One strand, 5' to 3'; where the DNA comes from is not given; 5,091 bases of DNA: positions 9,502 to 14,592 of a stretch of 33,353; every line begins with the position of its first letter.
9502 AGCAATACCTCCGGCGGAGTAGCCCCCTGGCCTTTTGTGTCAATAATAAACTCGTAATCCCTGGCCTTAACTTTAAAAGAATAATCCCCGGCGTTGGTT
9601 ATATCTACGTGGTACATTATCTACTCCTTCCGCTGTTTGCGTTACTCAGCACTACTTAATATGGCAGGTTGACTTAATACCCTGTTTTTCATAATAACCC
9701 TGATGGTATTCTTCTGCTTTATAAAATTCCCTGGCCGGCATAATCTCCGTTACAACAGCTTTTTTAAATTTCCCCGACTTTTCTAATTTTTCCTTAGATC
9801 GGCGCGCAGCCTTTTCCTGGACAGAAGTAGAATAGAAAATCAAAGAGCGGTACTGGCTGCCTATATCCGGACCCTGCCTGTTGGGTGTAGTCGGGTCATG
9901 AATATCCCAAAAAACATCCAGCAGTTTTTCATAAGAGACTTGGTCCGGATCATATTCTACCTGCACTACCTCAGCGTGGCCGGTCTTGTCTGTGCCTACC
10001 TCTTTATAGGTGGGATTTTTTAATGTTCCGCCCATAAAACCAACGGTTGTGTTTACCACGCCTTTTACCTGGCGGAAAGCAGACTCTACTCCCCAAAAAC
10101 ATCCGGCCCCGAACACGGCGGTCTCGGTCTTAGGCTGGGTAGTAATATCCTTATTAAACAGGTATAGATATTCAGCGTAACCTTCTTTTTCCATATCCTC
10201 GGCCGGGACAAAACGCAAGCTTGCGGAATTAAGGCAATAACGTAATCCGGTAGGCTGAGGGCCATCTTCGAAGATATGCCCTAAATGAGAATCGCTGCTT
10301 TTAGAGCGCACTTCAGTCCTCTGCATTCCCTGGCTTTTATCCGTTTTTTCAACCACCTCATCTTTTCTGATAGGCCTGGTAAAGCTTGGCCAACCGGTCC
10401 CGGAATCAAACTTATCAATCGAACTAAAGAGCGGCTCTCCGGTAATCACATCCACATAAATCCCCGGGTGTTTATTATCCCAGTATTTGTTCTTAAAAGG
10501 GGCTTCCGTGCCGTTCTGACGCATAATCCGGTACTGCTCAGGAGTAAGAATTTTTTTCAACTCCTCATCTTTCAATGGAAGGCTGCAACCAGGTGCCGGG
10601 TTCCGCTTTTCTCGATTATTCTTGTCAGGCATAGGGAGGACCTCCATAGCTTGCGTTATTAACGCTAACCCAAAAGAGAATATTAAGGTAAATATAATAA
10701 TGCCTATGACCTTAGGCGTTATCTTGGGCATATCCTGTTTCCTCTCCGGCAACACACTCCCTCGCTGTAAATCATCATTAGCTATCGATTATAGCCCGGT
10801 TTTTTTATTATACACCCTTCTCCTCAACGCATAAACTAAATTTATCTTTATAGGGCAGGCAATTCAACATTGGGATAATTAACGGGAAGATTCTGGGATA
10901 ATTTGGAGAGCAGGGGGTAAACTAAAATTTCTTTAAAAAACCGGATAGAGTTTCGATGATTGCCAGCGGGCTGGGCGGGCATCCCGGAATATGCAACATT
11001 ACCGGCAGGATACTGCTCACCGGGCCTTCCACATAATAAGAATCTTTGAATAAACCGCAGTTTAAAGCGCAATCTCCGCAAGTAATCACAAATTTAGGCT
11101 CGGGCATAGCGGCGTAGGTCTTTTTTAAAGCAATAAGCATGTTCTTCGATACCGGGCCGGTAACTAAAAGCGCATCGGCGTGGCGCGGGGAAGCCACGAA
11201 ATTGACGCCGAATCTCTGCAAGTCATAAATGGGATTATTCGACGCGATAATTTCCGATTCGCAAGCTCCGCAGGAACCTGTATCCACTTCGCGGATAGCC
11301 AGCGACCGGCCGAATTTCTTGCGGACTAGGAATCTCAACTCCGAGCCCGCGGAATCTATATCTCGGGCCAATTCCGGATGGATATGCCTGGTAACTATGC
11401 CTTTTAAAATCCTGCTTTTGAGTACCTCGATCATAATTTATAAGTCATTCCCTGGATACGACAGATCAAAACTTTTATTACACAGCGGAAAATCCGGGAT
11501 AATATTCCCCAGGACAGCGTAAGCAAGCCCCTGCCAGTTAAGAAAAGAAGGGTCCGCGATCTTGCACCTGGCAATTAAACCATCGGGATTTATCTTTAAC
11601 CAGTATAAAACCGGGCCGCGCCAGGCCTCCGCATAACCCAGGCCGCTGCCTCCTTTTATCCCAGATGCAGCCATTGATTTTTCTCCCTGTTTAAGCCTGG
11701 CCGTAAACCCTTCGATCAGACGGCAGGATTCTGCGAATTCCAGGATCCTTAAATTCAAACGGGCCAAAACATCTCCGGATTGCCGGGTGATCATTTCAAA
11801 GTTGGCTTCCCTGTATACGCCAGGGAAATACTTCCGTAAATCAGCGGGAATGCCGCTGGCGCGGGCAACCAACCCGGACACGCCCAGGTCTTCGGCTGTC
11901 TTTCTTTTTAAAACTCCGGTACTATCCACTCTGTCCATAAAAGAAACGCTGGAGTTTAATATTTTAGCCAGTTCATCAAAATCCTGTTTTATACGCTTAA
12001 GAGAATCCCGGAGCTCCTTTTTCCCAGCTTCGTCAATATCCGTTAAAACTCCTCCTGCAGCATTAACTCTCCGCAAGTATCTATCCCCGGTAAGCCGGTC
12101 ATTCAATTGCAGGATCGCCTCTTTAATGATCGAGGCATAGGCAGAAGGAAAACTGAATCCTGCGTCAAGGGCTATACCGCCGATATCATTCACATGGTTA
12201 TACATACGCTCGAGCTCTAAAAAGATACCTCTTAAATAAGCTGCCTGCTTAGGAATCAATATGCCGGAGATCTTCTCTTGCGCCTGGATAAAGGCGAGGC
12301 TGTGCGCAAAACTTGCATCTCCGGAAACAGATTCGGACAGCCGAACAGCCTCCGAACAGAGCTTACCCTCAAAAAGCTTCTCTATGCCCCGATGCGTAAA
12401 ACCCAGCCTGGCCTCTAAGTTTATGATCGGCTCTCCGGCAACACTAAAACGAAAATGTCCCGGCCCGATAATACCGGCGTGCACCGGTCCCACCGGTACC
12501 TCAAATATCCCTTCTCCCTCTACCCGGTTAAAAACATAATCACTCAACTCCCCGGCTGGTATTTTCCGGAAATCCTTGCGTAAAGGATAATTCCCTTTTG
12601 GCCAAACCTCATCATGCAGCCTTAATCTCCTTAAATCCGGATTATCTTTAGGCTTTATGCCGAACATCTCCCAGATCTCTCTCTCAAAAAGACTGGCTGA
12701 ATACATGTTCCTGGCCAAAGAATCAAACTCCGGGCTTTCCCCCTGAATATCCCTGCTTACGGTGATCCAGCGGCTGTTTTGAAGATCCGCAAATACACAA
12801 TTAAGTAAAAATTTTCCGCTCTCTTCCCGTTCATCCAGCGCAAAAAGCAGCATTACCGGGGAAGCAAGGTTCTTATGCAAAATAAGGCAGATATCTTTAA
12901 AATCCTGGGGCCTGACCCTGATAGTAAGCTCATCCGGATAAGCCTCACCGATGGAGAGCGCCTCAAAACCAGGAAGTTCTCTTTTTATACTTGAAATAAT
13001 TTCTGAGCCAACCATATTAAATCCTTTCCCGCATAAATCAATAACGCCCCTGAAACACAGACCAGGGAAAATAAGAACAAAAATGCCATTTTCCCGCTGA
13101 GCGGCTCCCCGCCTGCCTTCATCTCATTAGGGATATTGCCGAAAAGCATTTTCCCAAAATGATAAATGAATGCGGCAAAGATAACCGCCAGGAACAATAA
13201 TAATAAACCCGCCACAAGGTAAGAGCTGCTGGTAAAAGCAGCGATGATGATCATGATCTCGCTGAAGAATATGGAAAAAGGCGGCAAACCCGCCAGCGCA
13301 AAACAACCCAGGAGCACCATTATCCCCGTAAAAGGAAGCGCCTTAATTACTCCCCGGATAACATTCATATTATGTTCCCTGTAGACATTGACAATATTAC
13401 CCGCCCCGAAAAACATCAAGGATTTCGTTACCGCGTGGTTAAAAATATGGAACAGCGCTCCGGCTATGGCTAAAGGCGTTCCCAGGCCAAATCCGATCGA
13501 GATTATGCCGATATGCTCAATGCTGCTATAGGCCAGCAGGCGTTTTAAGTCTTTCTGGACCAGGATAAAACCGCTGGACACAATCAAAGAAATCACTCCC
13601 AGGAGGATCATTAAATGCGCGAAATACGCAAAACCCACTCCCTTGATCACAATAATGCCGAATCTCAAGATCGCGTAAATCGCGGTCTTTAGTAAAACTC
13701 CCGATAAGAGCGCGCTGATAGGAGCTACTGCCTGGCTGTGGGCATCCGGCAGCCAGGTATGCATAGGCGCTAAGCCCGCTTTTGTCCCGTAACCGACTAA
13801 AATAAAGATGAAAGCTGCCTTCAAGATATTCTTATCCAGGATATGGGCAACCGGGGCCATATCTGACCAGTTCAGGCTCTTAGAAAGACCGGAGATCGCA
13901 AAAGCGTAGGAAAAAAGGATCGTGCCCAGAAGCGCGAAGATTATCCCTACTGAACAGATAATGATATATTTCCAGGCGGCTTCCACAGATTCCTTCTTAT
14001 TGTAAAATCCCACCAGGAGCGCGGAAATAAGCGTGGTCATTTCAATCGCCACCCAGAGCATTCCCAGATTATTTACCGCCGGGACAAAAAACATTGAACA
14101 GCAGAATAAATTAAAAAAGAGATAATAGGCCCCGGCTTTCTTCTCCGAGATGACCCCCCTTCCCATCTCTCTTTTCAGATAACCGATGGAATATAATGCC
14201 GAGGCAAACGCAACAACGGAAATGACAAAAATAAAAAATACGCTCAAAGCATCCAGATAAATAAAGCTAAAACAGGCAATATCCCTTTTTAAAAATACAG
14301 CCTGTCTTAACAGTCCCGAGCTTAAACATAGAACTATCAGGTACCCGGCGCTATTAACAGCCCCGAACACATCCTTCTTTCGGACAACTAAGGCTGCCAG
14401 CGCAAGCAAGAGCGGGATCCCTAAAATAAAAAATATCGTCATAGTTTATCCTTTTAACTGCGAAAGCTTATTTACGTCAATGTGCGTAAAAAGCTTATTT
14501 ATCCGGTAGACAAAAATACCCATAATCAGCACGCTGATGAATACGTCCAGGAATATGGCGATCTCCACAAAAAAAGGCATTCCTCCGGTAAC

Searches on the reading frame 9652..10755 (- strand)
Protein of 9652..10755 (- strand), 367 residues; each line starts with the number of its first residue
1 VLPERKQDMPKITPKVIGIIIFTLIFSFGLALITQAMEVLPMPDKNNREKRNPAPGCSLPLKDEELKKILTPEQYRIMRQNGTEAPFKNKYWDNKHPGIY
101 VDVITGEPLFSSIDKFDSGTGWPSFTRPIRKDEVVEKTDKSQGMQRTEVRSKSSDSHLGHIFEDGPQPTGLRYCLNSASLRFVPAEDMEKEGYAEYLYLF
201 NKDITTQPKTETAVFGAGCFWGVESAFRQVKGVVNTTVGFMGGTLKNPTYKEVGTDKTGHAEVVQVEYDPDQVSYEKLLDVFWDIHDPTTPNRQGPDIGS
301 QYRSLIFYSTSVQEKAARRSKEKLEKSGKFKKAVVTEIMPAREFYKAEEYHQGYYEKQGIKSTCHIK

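Call 58: search_protein_families(library=pfam, proteins=[window:9652-10755:-], max_evalue=0.00001)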
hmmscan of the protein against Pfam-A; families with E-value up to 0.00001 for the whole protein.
window:9652-10755:- (367 aa): 2 families
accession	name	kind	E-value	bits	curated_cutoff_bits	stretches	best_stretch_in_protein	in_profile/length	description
PF01625.27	PMSR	-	6.4e-65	218.5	23.7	1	212-361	1-150/153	Peptide methionine sulfoxide reductase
PF01641.26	SelR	-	1e-49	167.8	24.9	1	70-184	1-116/116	SelR domain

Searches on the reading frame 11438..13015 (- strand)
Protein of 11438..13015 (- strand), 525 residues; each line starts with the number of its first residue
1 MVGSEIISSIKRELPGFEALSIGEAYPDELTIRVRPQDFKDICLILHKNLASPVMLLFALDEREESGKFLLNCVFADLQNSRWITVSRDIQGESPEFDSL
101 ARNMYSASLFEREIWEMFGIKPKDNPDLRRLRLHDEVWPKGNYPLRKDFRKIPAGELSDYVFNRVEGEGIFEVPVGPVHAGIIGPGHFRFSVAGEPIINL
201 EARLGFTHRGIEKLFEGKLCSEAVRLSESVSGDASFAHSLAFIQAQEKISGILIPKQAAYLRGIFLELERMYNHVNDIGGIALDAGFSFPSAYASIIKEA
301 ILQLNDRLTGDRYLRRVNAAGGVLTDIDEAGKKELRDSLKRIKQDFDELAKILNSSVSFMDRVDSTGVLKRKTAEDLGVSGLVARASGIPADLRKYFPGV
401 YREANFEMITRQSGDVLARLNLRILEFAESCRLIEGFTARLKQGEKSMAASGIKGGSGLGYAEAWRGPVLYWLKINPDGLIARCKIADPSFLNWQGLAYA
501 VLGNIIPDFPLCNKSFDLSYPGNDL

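Call 58: search_protein_families(library=pfam, proteins=[window:11438-13015:-], max_evalue=0.00001)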
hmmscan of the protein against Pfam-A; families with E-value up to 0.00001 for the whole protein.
window:11438-13015:- (525 aa): 3 families
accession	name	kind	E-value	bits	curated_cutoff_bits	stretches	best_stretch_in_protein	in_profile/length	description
PF00346.24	Complex1_49kDa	-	1.7e-37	129.4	24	1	284-447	1-165/271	Respiratory-chain NADH dehydrogenase, 49 Kd subunit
PF00329.25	Complex1_30kDa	-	2.1e-20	74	22.5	1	32-150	1-119/124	Respiratory-chain NADH dehydrogenase, 30 Kd subunit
PF00374.24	NiFeSe_Hases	-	1.8e-06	27.7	25.8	0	209-275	1-67/508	Nickel-dependent hydrogenase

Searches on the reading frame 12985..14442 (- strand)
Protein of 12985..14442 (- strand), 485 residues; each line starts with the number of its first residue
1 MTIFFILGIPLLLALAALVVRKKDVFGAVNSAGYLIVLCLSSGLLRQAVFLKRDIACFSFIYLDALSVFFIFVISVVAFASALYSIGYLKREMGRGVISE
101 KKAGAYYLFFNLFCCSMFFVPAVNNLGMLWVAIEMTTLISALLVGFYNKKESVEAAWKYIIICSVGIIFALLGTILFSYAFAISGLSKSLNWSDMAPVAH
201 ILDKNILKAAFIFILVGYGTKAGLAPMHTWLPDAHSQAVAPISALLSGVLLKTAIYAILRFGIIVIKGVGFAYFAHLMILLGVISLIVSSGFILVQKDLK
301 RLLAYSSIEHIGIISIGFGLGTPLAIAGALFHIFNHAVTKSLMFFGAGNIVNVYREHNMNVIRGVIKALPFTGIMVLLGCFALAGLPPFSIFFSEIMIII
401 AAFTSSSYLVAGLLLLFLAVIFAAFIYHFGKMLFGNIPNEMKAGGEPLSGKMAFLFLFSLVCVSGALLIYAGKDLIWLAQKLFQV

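Call 58: search_protein_families(library=pfam, proteins=[window:12985-14442:-], max_evalue=0.00001)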
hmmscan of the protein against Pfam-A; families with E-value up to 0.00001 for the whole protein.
window:12985-14442:- (485 aa): 2 families
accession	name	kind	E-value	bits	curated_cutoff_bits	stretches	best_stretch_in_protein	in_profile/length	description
PF00361.26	Proton_antipo_M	-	5.3e-52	177.3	21.5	1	124-413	2-286/294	NADH:quinone oxidoreductase/Mrp antiporter, TM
PF00662.26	Proton_antipo_N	-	4.6e-07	30.1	24.5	1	61-94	13-46/51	NADH-Ubiquinone oxidoreductase (complex I), chain 5 N-terminus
